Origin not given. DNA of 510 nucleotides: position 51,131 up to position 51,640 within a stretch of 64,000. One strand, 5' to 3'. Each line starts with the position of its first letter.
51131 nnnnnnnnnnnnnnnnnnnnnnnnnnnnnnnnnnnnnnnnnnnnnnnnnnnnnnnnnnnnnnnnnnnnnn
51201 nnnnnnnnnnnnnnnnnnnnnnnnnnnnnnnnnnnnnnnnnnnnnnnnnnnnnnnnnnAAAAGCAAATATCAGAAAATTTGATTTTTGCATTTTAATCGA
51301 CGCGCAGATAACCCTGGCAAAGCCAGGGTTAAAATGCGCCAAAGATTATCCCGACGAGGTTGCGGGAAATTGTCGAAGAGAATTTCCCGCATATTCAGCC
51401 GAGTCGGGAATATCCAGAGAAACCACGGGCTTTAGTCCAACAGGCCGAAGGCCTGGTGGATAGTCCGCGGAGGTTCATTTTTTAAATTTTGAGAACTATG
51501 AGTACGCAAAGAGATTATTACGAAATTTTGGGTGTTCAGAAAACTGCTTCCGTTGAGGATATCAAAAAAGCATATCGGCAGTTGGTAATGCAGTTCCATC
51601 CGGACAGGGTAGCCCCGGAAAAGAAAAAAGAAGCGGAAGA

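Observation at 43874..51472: Two near-identical ~180-nt structured intergenic elements flanking heat-shock genes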

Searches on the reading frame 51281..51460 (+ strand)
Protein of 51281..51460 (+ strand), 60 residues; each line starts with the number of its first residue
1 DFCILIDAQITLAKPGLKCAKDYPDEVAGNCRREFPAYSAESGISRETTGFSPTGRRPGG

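Call 25: find_related_loci(query=window:51290-51460:+, collection=metagenome_contigs, flank=3000)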
Query seq(57 aa) (57 aa) in metagenome_contigs; peptide patterns used: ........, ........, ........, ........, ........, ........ (x = any residue, [..] = any of these).
600 stretches matched a pattern (row limit reached: there are more); 1 encode a relative of the query (tblastn E <= 1e-3); 1 distinct loci.
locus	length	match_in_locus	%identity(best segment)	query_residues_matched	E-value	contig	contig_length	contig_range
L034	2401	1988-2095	78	19-50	3e-14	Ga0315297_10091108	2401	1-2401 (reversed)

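Call 29: search_protein_families(library=pfam, proteins=[L034:411-1853:+])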
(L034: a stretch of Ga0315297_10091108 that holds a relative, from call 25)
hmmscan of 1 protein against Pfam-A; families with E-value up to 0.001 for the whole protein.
L034:411-1853:+ (480 aa): 3 families
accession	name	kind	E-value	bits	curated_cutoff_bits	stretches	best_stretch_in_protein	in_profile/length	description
PF13751.12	DDE_Tnp_1_6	-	5.4e-20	72.4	25.1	1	344-465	1-125/125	Transposase DDE domain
PF05598.16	DUF772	-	1.3e-17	64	23.1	1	53-121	1-73/74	Transposase domain (DUF772)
PF01609.27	DDE_Tnp_1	-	6.2e-14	52.7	23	1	233-461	28-200/200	Transposase DDE domain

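Call 32: find_homologous_proteins(query=L034:411-1850:+, max_evalue=1e-30)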
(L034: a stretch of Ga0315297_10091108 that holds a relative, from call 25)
Query L034:411-1850:+ (480 aa): 4074 proteins with E <= 1e-30 among 8000 candidates; the best 120 are listed.
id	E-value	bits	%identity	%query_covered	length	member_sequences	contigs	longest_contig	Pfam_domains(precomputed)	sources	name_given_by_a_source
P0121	0.0e+0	1079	100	100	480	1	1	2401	PF01609.28,PF13751.13,PF05598.17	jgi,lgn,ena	-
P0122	1.6e-269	912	84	100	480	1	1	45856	PF01609.28,PF13751.13,PF05598.17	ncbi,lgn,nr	ncbi:MAG: IS1182 family transposase [Candidatus Omnitrophota bacterium]|nr:IS1182 family transposase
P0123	5.4e-265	897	81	100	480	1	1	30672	PF01609.28,PF13751.13,PF05598.17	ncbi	ncbi:MAG: IS1182 family transposase [Candidatus Omnitrophota bacterium]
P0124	1.7e-264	895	82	100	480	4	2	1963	PF01609.28,PF13751.13,PF05598.17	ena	-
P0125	9.2e-263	890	81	100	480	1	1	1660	PF01609.28,PF13751.13,PF05598.17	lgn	-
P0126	5.1e-262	887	81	100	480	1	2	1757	PF01609.28,PF13751.13,PF05598.17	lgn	-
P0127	1.3e-261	886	81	100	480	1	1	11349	PF01609.28,PF13751.13,PF05598.17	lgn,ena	-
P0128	1.6e-260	882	81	100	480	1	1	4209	PF01609.28,PF13751.13,PF05598.17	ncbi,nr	ncbi:MAG: IS1182 family transposase [Candidatus Omnitrophota bacterium]|nr:IS1182 family transposase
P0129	5.8e-259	877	80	100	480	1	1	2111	PF01609.28,PF13751.13,PF05598.17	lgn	-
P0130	1.4e-258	876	80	100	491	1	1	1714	PF01609.28,PF13751.13,PF05598.17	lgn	-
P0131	7.7e-258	874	79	100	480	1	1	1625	PF01609.28,PF13751.13,PF05598.17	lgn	-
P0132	1.3e-257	873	80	100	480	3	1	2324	PF01609.28,PF13751.13,PF05598.17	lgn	-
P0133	4.8e-257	871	80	100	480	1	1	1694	PF01609.28,PF13751.13,PF05598.17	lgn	-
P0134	1.5e-256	869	80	99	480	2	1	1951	PF01609.28,PF13751.13,PF05598.17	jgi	-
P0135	3.4e-256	868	80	100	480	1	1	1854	PF01609.28,PF13751.13,PF05598.17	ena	-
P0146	3.3e-248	842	76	100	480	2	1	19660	PF01609.28,PF13751.13,PF05598.17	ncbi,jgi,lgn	ncbi:MAG: IS1182 family transposase [Candidatus Omnitrophota bacterium]|jgi:transposase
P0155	6.0e-235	798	72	100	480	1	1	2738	PF01609.28,PF13751.13,PF05598.17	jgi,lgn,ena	-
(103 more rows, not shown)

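Call 33: find_encoding_contigs(protein=P0122, flank=3000, max_places=6)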
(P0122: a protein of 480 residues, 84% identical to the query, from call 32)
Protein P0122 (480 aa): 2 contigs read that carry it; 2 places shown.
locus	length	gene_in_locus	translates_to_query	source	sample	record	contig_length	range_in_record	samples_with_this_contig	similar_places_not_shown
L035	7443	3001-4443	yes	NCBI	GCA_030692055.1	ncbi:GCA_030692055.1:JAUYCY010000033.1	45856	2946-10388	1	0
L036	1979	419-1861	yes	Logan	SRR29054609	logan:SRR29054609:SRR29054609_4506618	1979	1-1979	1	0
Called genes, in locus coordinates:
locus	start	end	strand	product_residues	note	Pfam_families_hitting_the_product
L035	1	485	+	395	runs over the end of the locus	PF13489:Methyltransf_23 (weak), PF08241:Methyltransf_11 (weak), PF08242:Methyltransf_12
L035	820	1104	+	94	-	PF07045:DUF1330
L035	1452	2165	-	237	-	PF01553:Acyltransferase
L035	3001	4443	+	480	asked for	PF05598:DUF772, PF01609:DDE_Tnp_1, PF13751:DDE_Tnp_1_6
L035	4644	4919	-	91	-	PF01527:HTH_Tnp_1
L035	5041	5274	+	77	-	-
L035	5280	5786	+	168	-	PF01209:Ubie_methyltran (faint), PF08241:Methyltransf_11, PF08242:Methyltransf_12, PF13649:Methyltransf_25, PF13847:Methyltransf_31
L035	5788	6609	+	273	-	PF08241:Methyltransf_11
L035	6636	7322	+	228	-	PF00535:Glycos_transf_2, PF10111:Glyco_tranf_2_2 (faint), PF12804:NTP_transf_3 (weak)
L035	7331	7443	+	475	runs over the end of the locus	PF02310:B12-binding, PF04055:Radical_SAM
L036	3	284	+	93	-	?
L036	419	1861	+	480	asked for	PF05598:DUF772, PF01609:DDE_Tnp_1, PF13751:DDE_Tnp_1_6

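Call 34: find_encoding_contigs(protein=P0123, flank=3000, max_places=6)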
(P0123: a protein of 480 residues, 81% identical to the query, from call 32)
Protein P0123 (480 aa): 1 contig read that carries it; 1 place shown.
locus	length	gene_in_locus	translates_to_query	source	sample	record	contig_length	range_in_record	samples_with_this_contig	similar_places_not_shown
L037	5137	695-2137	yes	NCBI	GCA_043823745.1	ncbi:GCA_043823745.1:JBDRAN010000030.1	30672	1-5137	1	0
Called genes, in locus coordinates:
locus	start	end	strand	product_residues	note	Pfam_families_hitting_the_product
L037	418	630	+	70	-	-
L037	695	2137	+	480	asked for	PF05598:DUF772, PF01609:DDE_Tnp_1, PF13751:DDE_Tnp_1_6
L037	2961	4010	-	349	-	PF01544:CorA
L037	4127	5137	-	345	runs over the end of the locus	PF01075:Glyco_transf_9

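Call 35: find_encoding_contigs(protein=P0127, flank=3000, max_places=6)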
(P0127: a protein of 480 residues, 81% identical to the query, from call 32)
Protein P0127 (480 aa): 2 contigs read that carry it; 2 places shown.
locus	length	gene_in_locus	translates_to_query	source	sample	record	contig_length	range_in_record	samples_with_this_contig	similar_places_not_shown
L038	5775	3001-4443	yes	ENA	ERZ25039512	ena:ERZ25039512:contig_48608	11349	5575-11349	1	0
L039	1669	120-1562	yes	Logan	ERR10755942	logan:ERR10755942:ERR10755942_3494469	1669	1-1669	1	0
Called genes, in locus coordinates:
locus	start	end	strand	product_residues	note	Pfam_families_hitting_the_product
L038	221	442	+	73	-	-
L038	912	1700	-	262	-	PF13546:DDE_5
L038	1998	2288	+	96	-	PF15731:MqsA_antitoxin (weak), PF01381:HTH_3 (weak), PF13560:HTH_31 (faint)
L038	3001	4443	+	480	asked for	PF05598:DUF772, PF01609:DDE_Tnp_1, PF13751:DDE_Tnp_1_6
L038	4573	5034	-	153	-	-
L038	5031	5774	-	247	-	?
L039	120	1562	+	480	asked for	PF05598:DUF772, PF01609:DDE_Tnp_1, PF13751:DDE_Tnp_1_6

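Call 36: find_encoding_contigs(protein=P0146, flank=3000, max_places=6)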
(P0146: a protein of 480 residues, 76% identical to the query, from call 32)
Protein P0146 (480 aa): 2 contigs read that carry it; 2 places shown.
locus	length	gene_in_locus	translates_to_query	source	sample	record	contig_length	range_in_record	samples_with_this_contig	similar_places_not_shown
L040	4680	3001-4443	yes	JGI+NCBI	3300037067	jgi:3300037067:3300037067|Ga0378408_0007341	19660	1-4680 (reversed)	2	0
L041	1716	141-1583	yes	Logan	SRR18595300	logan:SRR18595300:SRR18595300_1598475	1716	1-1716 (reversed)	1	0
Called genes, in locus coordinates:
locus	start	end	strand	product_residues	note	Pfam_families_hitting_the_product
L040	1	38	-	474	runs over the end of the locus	PF14691:Fer4_20, PF01946:Thi4 (faint), PF00070:Pyr_redox (faint), PF00890:FAD_binding_2 (weak), PF01494:FAD_binding_3 (weak), PF07992:Pyr_redox_2, PF12831:FAD_oxidored (faint), PF13450:NAD_binding_8 (weak), +1 more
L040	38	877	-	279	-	PF00175:NAD_binding_1 (weak), PF10418:DHODB_Fe-S_bind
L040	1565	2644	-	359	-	PF00224:PK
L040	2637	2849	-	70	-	-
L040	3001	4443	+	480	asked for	PF05598:DUF772, PF01609:DDE_Tnp_1, PF13751:DDE_Tnp_1_6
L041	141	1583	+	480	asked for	PF05598:DUF772, PF01609:DDE_Tnp_1, PF13751:DDE_Tnp_1_6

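Call 42: find_homologous_proteins(query=window:51281-51460:+, max_evalue=10)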
Query seq(60 aa): no candidate shares three 5-residue words with the query. No homologue found.

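Call 46: search_protein_families(library=pfam, proteins=[window:51293-51460:+], max_evalue=10)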
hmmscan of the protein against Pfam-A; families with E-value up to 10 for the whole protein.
window:51293-51460:+ (56 aa): 0 families

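Call 47: search_protein_families(library=ncbifam, proteins=[window:51293-51460:+], max_evalue=10)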
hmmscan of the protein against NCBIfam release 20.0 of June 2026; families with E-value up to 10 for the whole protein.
window:51293-51460:+ (56 aa): 0 families

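Call 73: find_encoding_contigs(protein=P0128, flank=3000, max_places=6)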
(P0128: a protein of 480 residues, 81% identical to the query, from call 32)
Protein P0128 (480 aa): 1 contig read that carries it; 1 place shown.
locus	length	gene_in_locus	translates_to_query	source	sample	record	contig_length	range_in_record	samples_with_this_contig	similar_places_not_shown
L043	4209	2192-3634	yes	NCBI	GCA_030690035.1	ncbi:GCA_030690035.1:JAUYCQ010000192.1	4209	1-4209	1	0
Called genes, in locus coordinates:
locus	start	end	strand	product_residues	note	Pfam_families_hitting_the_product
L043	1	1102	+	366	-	PF02638:GHL10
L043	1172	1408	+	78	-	PF04014:MazE_antitoxin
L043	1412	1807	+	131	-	PF01850:PIN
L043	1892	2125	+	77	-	-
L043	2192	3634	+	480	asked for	PF05598:DUF772, PF01609:DDE_Tnp_1, PF13751:DDE_Tnp_1_6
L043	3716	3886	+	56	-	-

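Call 74: find_encoding_contigs(protein=P0155, flank=3000, max_places=6)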
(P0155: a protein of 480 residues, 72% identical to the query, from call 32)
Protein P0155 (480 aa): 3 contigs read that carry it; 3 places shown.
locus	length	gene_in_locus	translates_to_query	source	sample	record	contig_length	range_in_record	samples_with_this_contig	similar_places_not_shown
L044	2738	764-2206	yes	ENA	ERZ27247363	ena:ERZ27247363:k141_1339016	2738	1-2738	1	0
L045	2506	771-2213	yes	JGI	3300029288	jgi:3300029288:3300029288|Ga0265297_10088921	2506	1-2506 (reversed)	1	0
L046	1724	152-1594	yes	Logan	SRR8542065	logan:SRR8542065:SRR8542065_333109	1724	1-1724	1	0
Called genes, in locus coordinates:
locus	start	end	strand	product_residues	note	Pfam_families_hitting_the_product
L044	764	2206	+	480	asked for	PF05598:DUF772, PF01609:DDE_Tnp_1, PF13751:DDE_Tnp_1_6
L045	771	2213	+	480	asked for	PF05598:DUF772, PF01609:DDE_Tnp_1, PF13751:DDE_Tnp_1_6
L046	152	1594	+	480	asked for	PF05598:DUF772, PF01609:DDE_Tnp_1, PF13751:DDE_Tnp_1_6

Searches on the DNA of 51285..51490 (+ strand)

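Call 15: search_dna_similar(query=window:51285-51490:+, collection=phages, mode=distant, max_evalue=0.01)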
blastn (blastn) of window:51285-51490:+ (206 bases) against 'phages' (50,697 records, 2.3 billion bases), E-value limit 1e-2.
No match.

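Call 16: search_dna_similar(query=window:51285-51490:+, collection=plasmids, mode=distant, max_evalue=0.01)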
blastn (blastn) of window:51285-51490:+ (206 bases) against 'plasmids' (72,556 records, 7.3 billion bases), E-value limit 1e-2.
No match.
